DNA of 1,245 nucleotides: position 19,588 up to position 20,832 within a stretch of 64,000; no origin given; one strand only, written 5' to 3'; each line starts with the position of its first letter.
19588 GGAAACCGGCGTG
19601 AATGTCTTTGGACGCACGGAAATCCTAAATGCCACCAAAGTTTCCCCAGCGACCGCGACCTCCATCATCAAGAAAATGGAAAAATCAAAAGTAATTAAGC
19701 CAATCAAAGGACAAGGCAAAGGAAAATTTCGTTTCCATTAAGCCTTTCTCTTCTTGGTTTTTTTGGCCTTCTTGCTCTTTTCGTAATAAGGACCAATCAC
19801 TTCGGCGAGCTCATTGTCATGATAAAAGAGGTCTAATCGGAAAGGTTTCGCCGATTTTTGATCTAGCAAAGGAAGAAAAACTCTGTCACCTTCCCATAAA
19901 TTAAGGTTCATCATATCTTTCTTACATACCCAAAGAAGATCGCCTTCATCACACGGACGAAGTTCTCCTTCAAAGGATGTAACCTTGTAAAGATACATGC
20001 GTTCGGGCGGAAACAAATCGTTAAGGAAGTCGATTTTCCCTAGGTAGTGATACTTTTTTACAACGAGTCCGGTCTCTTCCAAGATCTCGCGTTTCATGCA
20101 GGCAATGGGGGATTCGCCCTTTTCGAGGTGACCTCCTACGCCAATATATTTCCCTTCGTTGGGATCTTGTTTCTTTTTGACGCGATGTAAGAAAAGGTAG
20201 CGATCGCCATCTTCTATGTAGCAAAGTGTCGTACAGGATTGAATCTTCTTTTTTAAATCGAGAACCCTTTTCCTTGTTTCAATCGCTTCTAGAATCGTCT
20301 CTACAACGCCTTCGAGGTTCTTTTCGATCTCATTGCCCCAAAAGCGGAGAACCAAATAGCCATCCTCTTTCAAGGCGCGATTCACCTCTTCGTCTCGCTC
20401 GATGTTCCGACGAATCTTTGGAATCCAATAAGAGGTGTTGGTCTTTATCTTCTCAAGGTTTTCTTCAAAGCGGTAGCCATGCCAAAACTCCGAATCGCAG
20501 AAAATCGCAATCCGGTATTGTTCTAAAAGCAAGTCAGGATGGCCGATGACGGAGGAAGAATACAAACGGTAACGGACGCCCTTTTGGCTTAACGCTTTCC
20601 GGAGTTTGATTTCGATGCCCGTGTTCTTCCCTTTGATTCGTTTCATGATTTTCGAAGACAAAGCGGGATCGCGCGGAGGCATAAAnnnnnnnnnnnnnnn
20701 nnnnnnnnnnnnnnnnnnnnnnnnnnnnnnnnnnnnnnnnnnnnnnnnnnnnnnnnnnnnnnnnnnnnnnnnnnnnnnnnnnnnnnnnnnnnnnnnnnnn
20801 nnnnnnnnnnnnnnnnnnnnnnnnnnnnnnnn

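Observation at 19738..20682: Orphan Vsr endonuclease fused to a MutT-like NUDIX hydrolase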

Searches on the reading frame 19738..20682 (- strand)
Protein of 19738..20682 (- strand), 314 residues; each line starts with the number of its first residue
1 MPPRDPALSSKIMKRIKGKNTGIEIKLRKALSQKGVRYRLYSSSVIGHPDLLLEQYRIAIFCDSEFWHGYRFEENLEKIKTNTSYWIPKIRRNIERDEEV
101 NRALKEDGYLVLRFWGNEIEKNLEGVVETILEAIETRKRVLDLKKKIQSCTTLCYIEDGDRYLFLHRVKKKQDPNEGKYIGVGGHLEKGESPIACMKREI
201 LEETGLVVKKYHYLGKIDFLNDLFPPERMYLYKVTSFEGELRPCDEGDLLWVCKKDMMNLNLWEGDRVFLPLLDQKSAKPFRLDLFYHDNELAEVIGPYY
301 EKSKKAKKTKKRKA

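Call 3: search_protein_families(library=pfam, proteins=[window:19738-20682:-], max_evalue=0.01)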
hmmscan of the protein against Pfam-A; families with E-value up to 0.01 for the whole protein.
window:19738-20682:- (314 aa): 4 families
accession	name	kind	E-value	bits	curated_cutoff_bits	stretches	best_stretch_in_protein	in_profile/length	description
PF03852.21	Vsr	-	6.4e-21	74.4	27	1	5-72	5-72/74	DNA mismatch endonuclease Vsr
PF00293.34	NUDIX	-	1.1e-15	58.3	21.1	1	153-272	7-133/134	NUDIX domain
PF04480.18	DUF559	-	2.8e-07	30.8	20.6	1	94-134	68-108/109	Protein of unknown function (DUF559)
PF18741.7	MTES_1575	-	0.00017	22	38.2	0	91-134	53-96/96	REase_MTES_1575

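Call 4: search_protein_families(library=ncbifam, proteins=[window:19738-20682:-], max_evalue=0.01)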
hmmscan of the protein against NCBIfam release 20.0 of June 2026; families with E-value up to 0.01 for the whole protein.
window:19738-20682:- (314 aa): 13 families
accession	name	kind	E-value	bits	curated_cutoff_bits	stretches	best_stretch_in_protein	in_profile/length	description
TIGR00632.1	vsr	subfamily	2.6e-35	121.3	97.85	1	5-118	6-119/119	DNA mismatch endonuclease Vsr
NF006530.0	PRK08999.1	equivalog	3.9e-08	32.7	245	1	163-270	21-125/315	Nudix family hydrolase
NF001299.0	PRK00241.1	equivalog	3.7e-07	29.9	158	1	153-216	139-198/263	NAD(+) diphosphatase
NF008044.0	PRK10776.1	equivalog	5.2e-06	26.4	148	1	177-257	31-110/130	8-oxo-dGTP diphosphatase MutT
TIGR00586.1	mutt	equivalog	6.2e-06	26.2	97.9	1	163-240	19-94/129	8-oxo-dGTP diphosphatase MutT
TIGR02705.1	nudix_YtkD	equivalog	2.1e-05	24.1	154.4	1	183-217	51-85/156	RNA deprotection pyrophosphohydrolase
NF007834.0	PRK10546.1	equivalog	8.7e-05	22.3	156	1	169-270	23-122/135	pyrimidine (deoxy)nucleoside triphosphate diphosphatase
NF007294.0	PRK09767.1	equivalog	0.00011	22.3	218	1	103-137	79-113/117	DUF559 domain-containing protein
TIGR00052.1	TIGR00052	subfamily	0.00021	21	79.55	1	142-215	39-118/188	nudix-type nucleoside diphosphatase, YffH/AdpP family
NF052459.1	OxoGTPPhMutT1Mycb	equivalog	0.003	16.7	475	1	184-270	36-122/292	8-oxo-(d)GTP phosphatase MutT1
NF006961.0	PRK09438.1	equivalog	0.0039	16.6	103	1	145-210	6-65/151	dihydroneopterin triphosphate diphosphatase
NF041653.1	Nud_hyd_Meth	equivalog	0.0047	16.7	300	1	145-209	24-87/170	Nudix hydrolase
NF041652.1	Nud_hyd_Dein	equivalog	0.0074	16.5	200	0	168-215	34-81/152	Nudix hydrolase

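Call 5: search_protein_families(library=padloc, proteins=[window:19738-20682:-], max_evalue=0.01)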
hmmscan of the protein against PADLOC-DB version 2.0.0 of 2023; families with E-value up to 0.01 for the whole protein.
window:19738-20682:- (314 aa): 2 families
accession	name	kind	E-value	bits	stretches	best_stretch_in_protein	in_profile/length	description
PDLC03397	Vsr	-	5.3e-18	63.6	1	5-120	6-120/156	Type II nicking endonuclease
PDLC04899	PDC-S07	-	8.6e-12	42.9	1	156-275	14-130/135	-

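Call 6: find_homologous_proteins(query=window:19738-20682:-, max_evalue=0.001)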
Query window:19738-20682:- (314 aa): 1349 proteins with E <= 0.001 among 3317 candidates; the best 120 are listed.
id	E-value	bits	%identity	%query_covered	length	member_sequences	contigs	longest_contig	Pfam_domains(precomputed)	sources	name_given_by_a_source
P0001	2.6e-211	718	100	100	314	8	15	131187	PF04480.19,PF03852.22,PF00293.35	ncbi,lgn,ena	-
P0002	1.3e-149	516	71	98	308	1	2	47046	PF04480.19,PF03852.22,PF00293.35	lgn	-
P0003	1.5e-146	506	70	96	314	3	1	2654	PF04480.19,PF03852.22,PF00293.35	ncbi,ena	-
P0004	8.1e-142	490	69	96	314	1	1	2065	PF04480.19,PF03852.22,PF00293.35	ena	-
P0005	3.2e-141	488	69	96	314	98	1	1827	PF03852.22,PF00293.35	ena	-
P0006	1.0e-140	486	69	96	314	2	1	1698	PF04480.19,PF03852.22,PF00293.35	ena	-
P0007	1.8e-138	479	71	92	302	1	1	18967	PF04480.19,PF03852.22,PF00293.35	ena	-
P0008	2.9e-137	475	68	96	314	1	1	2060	PF03852.22,PF00293.35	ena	-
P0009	6.4e-130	451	66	99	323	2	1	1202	PF03852.22,PF00293.35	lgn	-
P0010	1.5e-129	450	65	96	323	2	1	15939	PF03852.22,PF00293.35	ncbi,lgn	-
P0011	7.2e-129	448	65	97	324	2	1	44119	PF04480.19,PF03852.22,PF00293.35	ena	-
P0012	6.2e-128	444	64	95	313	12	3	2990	PF04480.19,PF03852.22,PF00293.35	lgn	-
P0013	1.8e-127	443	65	97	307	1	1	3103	PF04480.19,PF03852.22,PF00293.35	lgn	-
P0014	2.5e-127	442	66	95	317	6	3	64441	PF04480.19,PF03852.22,PF00293.35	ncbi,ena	-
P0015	8.0e-126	438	63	94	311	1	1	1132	PF04480.19,PF03852.22,PF00293.35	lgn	-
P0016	2.6e-125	436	63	96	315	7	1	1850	PF04480.19,PF03852.22,PF00293.35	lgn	-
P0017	2.8e-125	436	65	95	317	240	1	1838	PF04480.19,PF03852.22,PF00293.35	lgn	-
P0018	2.9e-125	436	64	96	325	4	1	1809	PF04480.19,PF03852.22,PF00293.35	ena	-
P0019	3.0e-125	436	64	92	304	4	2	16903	PF03852.22,PF00293.35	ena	-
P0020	5.6e-125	435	63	96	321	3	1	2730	PF03852.22,PF00293.35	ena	-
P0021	6.2e-125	435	62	97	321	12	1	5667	PF03852.22,PF00293.35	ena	-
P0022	6.3e-125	435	62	99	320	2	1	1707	PF04480.19,PF03852.22,PF00293.35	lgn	-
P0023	2.0e-124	433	64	98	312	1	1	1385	PF04480.19,PF03852.22,PF00293.35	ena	-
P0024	2.4e-124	433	63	96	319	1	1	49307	PF04480.19,PF03852.22,PF00293.35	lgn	-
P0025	3.7e-124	432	62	96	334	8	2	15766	PF04480.19,PF03852.22,PF00293.35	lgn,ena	-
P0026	1.1e-123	430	62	95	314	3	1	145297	PF04480.19,PF03852.22,PF00293.35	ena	-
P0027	2.1e-123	430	59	96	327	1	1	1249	PF04480.19,PF03852.22,PF00293.35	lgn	-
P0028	4.4e-123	428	63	96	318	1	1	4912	PF04480.19,PF03852.22,PF00293.35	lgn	-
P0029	5.3e-123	428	64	96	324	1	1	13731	PF04480.19,PF03852.22,PF00293.35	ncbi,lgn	-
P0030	1.7e-122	427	62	97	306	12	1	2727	PF04480.19,PF03852.22,PF00293.35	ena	-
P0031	1.9e-122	426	62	95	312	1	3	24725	PF04480.19,PF03852.22,PF00293.35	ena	-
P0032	3.7e-122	425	63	95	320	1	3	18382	PF04480.19,PF03852.22,PF00293.35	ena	-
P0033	4.8e-122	425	62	95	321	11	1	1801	PF04480.19,PF03852.22,PF00293.35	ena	-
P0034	4.8e-122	425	59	98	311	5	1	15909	PF04480.19,PF18741.8,PF03852.22,PF00293.35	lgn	-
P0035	5.4e-122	425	62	95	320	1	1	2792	PF04480.19,PF03852.22,PF00293.35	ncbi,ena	-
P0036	6.9e-122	425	62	95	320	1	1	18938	PF04480.19,PF03852.22,PF00293.35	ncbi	-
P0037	9.5e-122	424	61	94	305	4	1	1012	PF03852.22,PF00293.35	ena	-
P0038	1.4e-121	424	63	96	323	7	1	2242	PF04480.19,PF03852.22,PF00293.35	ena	-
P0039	1.9e-121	423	64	94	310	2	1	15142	PF04480.19,PF03852.22,PF00293.35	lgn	-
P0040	2.1e-121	423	64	96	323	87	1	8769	PF03852.22,PF00293.35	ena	-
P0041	3.5e-121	422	63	96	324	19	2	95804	PF04480.19,PF03852.22,PF00293.35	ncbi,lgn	-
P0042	7.1e-121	421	62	96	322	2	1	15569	PF04480.19,PF03852.22,PF00293.35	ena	-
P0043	7.1e-121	421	61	96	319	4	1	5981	PF04480.19,PF03852.22,PF00293.35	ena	-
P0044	7.1e-121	421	61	95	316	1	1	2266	PF04480.19,PF03852.22,PF00293.35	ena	-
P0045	8.3e-121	421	64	96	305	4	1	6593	PF04480.19,PF03852.22,PF00293.35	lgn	-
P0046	8.6e-121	421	61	96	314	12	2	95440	PF03852.22,PF00293.35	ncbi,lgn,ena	-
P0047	1.4e-120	420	61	95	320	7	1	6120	PF04480.19,PF03852.22,PF00293.35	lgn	-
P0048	1.8e-120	420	61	96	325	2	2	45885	PF03852.22,PF00293.35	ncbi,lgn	-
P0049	1.9e-120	420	61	95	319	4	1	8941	PF03852.22,PF00293.35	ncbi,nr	ncbi:MAG: DNA mismatch endonuclease Vsr [Bacilli bacterium]|nr:DNA mismatch endonuclease Vsr [Bacill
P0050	2.1e-120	420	60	96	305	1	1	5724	PF04480.19,PF03852.22,PF00293.35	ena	-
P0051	2.3e-120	420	63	92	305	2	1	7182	PF04480.19,PF03852.22,PF00293.35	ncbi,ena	-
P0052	2.4e-120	419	63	95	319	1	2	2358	PF03852.22,PF00293.35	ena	-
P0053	3.1e-120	419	65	92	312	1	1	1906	PF04480.19,PF03852.22,PF00293.35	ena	-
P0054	3.8e-120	419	62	96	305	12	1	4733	PF04480.19,PF03852.22,PF00293.35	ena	-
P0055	7.7e-120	418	62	96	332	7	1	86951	PF04480.19,PF03852.22,PF00293.35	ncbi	-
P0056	9.7e-120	418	61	96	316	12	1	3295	PF04480.19,PF03852.22,PF00293.35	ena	-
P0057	9.8e-120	417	62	96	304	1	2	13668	PF04480.19,PF03852.22,PF00293.35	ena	-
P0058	1.0e-119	417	62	96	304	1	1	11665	PF04480.19,PF03852.22,PF00293.35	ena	-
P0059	1.5e-119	417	61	94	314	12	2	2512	PF04480.19,PF03852.22,PF00293.35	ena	-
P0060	1.9e-119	417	59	98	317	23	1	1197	PF04480.19,PF03852.22,PF00293.35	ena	-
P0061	2.1e-119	416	60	95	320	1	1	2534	PF03852.22,PF00293.35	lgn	-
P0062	2.6e-119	416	60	99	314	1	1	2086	PF04480.19,PF18741.8,PF03852.22,PF00293.35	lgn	-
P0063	3.2e-119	416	62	96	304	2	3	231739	PF04480.19,PF03852.22,PF00293.35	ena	-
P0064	7.7e-119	415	61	96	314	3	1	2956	PF04480.19,PF03852.22,PF00293.35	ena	-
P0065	1.2e-118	414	59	97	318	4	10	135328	PF04480.19,PF03852.22,PF00293.35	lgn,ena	-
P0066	2.1e-118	413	59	98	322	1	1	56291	PF04480.19,PF03852.22,PF00293.35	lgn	-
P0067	2.2e-118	413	61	95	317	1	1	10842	PF04480.19,PF03852.22,PF00293.35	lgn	-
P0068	2.5e-118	413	61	95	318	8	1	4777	PF04480.19,PF03852.22,PF00293.35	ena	-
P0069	3.2e-118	413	59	96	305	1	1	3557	PF04480.19,PF03852.22,PF00293.35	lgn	-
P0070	1.5e-117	410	62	95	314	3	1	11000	PF04480.19,PF03852.22,PF00293.35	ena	-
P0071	2.1e-117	410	60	95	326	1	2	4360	PF03852.22,PF00293.35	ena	-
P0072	2.4e-117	410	60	95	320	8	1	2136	PF04480.19,PF03852.22,PF00293.35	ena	-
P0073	2.7e-117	410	61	96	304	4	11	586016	PF04480.19,PF03852.22,PF00293.35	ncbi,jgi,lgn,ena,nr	ncbi:MAG: DNA mismatch endonuclease Vsr [Erysipelotrichaceae bacterium]|nr:DNA mismatch endonuclease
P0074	4.0e-117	409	61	96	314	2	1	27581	PF03852.22,PF00293.35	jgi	jgi:DNA mismatch endonuclease Vsr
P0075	4.7e-117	409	59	96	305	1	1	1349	PF04480.19,PF03852.22,PF00293.35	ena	-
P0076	1.7e-116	407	60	96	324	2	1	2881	PF04480.19,PF03852.22,PF00293.35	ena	-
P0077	2.1e-116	407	59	99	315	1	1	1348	PF04480.19,PF03852.22,PF00293.35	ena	-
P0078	2.1e-116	407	61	95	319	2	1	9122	PF03852.22,PF00293.35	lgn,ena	-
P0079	2.9e-116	406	60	95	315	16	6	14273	PF04480.19,PF03852.22,PF00293.35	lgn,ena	-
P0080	3.3e-116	406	59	99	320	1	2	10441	PF04480.19,PF03852.22,PF00293.35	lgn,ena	-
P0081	3.5e-116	406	61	95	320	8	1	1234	PF04480.19,PF03852.22,PF00293.35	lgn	-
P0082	6.2e-116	405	58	96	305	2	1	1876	PF04480.19,PF03852.22,PF00293.35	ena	-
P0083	8.6e-116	405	59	95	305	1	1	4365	PF04480.19,PF03852.22,PF00293.35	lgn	-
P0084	8.8e-116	405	59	95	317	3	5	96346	PF04480.19,PF03852.22,PF00293.35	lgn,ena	-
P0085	8.8e-116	405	59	96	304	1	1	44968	PF04480.19,PF03852.22,PF00293.35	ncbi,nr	ncbi:MAG: DNA mismatch endonuclease Vsr [Bacilli bacterium]|nr:DNA mismatch endonuclease Vsr [Bacill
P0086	2.8e-115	403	58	96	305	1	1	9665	PF04480.19,PF03852.22,PF00293.35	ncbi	-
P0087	3.0e-115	403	59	97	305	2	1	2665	PF04480.19,PF03852.22,PF00293.35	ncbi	-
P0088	2.6e-114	400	58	94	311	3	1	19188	PF04480.19,PF03852.22,PF00293.35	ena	-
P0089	4.4e-114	399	59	96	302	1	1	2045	PF03852.22,PF00293.35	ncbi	-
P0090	1.1e-113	398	58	96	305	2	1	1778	PF04480.19,PF03852.22,PF00293.35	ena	-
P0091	1.7e-113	397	57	95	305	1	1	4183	PF04480.19,PF03852.22,PF00293.35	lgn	-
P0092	2.1e-112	393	58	95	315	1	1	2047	PF04480.19,PF03852.22,PF00293.35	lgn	-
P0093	3.0e-112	393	58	99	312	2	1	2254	PF04480.19,PF03852.22,PF00293.35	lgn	-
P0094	3.3e-112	393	57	95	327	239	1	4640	PF03852.22,PF00293.35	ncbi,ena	-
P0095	7.9e-112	392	56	95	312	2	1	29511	PF04480.19,PF03852.22,PF00293.35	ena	-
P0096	1.1e-111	391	60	95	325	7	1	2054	PF04480.19,PF03852.22,PF00293.35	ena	-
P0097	1.4e-111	391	60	95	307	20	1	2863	PF04480.19,PF03852.22,PF00293.35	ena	-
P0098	2.7e-111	390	58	95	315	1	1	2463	PF04480.19,PF03852.22,PF00293.35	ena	-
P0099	3.9e-111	389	57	96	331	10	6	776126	PF03852.22,PF00293.35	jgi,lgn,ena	-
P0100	8.2e-111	388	56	96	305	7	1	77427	PF04480.19,PF03852.22,PF00293.35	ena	-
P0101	2.3e-110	387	57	95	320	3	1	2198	PF04480.19,PF03852.22,PF00293.35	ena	-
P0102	2.3e-110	387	58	96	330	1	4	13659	PF04480.19,PF03852.22,PF00293.35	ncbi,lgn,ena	-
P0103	4.0e-110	386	58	96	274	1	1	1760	PF04480.19,PF03852.22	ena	-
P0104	2.3e-109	383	55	95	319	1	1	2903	PF04480.19,PF03852.22,PF00293.35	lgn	-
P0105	8.5e-109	382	55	95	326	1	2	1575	PF03852.22,PF00293.35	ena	-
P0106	1.2e-108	381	57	99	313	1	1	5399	PF04480.19,PF03852.22,PF00293.35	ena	-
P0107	2.4e-108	380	55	95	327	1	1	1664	PF04480.19,PF03852.22,PF00293.35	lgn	-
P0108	2.6e-108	380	54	98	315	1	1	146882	PF03852.22,PF00293.35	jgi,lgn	-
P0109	3.0e-108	380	56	98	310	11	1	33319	PF03852.22,PF00293.35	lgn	-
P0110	1.2e-107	378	57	95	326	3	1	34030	PF03852.22,PF00293.35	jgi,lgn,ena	-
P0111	1.9e-107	377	55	95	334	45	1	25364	PF04480.19,PF03852.22,PF00293.35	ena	-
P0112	2.3e-107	377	55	95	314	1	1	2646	PF04480.19,PF03852.22,PF00293.35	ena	-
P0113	3.5e-107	376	57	95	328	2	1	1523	PF04480.19,PF03852.22,PF00293.35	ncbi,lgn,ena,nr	ncbi:MAG: DNA mismatch endonuclease Vsr [Bacilli bacterium]|nr:DNA mismatch endonuclease Vsr [Bacill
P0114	5.5e-107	376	57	95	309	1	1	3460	PF04480.19,PF03852.22,PF00293.35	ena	-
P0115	1.0e-106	375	54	96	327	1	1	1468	PF03852.22,PF00293.35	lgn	-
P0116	2.2e-106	374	55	99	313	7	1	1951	PF04480.19,PF03852.22,PF00293.35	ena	-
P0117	2.7e-106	373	56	95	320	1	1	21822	PF04480.19,PF03852.22,PF00293.35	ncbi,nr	ncbi:MAG: DNA mismatch endonuclease Vsr [Bacilli bacterium]|nr:DNA mismatch endonuclease Vsr [Bacill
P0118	2.8e-106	373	56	95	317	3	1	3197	PF04480.19,PF03852.22,PF00293.35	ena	-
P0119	2.0e-105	371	56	97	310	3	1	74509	PF03852.22,PF00293.35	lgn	-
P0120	4.9e-105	369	54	95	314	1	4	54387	PF04480.19,PF03852.22,PF00293.35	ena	-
